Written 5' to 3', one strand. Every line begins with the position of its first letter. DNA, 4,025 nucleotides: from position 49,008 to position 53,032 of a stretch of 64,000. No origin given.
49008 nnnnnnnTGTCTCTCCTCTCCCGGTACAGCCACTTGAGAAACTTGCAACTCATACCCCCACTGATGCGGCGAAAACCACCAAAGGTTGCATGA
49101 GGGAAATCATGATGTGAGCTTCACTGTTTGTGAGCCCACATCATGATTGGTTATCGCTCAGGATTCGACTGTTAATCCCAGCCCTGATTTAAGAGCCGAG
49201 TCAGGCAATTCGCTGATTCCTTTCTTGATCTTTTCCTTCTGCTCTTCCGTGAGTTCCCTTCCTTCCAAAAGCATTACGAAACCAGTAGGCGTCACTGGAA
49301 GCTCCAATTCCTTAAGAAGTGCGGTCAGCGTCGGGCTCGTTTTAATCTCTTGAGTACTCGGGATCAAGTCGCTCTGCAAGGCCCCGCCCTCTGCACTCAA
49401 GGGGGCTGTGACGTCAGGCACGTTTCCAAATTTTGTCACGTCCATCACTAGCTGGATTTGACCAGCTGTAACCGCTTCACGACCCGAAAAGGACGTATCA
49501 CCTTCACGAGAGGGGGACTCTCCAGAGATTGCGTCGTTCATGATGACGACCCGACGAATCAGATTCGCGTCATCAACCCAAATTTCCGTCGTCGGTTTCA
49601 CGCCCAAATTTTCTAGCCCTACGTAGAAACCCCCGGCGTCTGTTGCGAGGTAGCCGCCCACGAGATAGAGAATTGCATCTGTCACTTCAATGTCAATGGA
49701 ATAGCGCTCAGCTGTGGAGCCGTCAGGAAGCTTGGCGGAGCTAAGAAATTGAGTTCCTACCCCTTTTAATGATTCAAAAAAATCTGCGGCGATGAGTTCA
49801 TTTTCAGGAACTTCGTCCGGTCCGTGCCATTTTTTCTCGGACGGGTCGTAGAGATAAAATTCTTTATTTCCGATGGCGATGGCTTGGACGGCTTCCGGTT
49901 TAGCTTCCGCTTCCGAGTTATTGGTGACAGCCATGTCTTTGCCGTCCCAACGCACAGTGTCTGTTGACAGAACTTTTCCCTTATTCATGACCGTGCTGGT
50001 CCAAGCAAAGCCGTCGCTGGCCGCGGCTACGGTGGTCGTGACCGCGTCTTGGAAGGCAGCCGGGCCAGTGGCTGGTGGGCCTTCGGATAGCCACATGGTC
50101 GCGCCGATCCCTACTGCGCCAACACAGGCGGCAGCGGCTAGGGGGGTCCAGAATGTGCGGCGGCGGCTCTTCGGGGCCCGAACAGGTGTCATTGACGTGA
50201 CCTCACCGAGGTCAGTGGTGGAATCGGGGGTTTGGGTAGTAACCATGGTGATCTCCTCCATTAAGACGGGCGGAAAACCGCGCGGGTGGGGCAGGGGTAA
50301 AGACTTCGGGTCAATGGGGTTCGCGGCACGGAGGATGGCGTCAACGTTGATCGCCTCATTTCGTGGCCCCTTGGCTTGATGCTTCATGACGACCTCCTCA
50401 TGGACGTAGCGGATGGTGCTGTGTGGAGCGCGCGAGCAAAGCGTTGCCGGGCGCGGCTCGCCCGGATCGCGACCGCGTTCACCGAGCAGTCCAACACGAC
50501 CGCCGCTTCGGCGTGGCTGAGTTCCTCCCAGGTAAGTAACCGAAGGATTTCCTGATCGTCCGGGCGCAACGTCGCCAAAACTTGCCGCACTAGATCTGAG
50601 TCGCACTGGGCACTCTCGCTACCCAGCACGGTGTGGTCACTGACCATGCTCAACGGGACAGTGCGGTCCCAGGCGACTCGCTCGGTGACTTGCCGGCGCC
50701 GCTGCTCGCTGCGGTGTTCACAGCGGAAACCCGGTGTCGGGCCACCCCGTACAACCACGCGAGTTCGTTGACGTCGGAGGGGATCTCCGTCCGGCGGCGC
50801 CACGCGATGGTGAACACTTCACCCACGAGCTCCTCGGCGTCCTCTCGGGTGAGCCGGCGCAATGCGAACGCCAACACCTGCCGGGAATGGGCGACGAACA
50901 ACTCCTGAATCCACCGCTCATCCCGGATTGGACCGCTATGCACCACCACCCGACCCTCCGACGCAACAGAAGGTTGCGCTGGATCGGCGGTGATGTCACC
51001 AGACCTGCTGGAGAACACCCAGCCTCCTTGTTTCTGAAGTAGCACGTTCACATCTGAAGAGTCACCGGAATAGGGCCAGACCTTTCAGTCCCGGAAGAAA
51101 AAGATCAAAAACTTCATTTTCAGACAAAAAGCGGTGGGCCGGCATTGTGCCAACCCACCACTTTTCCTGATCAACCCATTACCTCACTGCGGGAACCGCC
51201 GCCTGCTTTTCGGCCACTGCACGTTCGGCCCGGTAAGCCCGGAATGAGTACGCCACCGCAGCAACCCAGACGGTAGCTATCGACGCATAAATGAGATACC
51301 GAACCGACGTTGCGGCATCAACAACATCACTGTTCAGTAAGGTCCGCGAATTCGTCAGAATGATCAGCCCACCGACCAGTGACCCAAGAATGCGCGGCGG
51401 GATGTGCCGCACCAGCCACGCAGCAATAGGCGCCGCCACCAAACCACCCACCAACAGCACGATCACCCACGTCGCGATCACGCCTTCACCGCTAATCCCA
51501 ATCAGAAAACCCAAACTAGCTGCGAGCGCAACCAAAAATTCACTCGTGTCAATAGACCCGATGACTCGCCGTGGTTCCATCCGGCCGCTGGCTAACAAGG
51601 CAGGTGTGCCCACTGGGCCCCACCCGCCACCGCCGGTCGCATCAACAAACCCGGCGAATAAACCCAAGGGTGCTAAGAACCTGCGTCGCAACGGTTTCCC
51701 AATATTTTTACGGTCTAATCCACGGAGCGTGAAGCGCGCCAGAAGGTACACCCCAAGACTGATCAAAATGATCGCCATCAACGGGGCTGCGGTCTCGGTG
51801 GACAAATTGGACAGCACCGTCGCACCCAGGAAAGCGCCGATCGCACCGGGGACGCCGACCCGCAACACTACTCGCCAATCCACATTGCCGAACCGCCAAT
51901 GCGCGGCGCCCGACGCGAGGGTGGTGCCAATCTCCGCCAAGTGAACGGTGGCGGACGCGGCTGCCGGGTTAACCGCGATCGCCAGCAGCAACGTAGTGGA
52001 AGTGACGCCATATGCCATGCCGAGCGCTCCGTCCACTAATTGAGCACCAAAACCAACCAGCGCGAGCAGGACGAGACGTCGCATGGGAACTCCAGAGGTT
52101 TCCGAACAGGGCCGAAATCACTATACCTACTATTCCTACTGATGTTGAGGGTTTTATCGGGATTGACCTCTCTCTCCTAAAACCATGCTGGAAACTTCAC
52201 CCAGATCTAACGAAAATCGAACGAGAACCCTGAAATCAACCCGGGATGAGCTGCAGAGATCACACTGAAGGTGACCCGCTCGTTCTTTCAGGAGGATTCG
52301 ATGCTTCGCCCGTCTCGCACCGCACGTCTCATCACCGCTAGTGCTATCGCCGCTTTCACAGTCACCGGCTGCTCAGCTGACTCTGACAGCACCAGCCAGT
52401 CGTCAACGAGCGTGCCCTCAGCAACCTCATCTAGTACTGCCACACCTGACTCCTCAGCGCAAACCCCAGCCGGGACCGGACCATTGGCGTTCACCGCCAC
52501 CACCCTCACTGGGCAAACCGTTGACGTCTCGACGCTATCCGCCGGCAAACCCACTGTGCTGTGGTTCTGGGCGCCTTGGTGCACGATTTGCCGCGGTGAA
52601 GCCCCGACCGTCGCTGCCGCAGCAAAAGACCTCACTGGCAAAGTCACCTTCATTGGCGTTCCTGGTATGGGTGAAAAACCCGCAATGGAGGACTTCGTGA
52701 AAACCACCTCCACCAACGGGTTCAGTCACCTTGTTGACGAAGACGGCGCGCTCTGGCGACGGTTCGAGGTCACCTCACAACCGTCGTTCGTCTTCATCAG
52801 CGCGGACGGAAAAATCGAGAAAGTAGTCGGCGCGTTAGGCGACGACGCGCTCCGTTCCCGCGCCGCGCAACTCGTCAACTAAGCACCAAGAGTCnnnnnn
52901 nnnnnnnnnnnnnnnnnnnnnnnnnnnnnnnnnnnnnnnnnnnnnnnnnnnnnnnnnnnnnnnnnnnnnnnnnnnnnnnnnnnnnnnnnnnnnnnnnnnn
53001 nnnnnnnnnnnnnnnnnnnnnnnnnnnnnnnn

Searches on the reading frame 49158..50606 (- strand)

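Call 28: search_protein_families(library=pfam, proteins=[window:49158-50606:-], max_evalue=0.001)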
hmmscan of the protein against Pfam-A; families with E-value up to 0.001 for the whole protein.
window:49158-50606:- (482 aa): 0 families

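Call 63: search_protein_families(library=ncbifam, proteins=[window:49158-50606:-], max_evalue=0.01)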
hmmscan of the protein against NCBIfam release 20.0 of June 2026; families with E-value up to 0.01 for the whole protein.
window:49158-50606:- (482 aa): 3 families
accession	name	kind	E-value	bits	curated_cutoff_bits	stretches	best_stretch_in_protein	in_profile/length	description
NF052375.1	antisigma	equivalog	1.7e-05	25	100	1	112-233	51-159/217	anti-sigma factor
NF038083.1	CU044_5270_fam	subfamily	6.4e-05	22.9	100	1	139-199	19-85/284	CU044_5270 family protein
NF053532.1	lipo_SCO4651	subfamily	0.0006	19.6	65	0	295-402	182-269/277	SCO4651 family lipoprotein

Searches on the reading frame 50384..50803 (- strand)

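Call 28: search_protein_families(library=pfam, proteins=[window:50384-50803:-], max_evalue=0.001)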
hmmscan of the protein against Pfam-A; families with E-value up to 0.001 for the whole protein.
window:50384-50803:- (139 aa): 2 families
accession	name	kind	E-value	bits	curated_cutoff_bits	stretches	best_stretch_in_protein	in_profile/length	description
PF08281.18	Sigma70_r4_2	-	1.8e-12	47.1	25.7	1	71-121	3-53/54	Sigma-70, region 4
PF04545.22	Sigma70_r4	-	9.6e-06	25.5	24.1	1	75-121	1-47/50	Sigma-70, region 4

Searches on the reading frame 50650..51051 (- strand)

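Call 28: search_protein_families(library=pfam, proteins=[window:50650-51051:-], max_evalue=0.001)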
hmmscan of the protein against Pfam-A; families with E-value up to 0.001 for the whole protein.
window:50650-51051:- (133 aa): 1 family
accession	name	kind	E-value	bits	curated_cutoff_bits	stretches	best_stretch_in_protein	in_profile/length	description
PF04542.20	Sigma70_r2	-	2.4e-07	30.9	24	1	51-108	1-61/71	Sigma-70 region 2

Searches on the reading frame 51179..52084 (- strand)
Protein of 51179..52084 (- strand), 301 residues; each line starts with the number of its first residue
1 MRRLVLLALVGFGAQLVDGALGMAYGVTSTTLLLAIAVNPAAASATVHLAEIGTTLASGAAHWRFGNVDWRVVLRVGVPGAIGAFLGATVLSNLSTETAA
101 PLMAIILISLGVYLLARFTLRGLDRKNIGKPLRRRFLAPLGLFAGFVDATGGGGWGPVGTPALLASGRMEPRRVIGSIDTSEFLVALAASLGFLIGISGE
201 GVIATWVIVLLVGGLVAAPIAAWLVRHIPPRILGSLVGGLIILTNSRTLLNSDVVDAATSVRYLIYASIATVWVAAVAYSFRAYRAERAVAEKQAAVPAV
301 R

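Call 28: search_protein_families(library=pfam, proteins=[window:51179-52084:-], max_evalue=0.001)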
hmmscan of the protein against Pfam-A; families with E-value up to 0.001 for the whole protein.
window:51179-52084:- (301 aa): 1 family
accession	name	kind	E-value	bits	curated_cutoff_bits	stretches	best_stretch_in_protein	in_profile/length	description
PF01925.25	TauE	-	2.7e-43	148.8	32.6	1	7-245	1-234/237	Sulfite exporter TauE/SafE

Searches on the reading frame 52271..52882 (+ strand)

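Call 28: search_protein_families(library=pfam, proteins=[window:52271-52882:+], max_evalue=0.001)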
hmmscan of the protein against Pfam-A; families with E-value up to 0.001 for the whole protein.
window:52271-52882:+ (203 aa): 5 families
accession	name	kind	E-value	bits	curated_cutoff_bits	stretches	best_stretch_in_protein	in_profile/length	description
PF00578.27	AhpC-TSA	-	5.7e-15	55.8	26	1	73-184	7-123/124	AhpC/TSA family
PF08534.16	Redoxin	-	1.4e-11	44.8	26.6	1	69-184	10-130/148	Redoxin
PF00085.26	Thioredoxin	-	5.2e-11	42.9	23.5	1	85-130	11-56/103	Thioredoxin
PF13905.12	Thioredoxin_8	-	7.1e-09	36.3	27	1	92-182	1-94/94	Thioredoxin-like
PF13098.12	Thioredoxin_2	-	2.4e-07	31.5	27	1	91-192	4-98/104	Thioredoxin-like domain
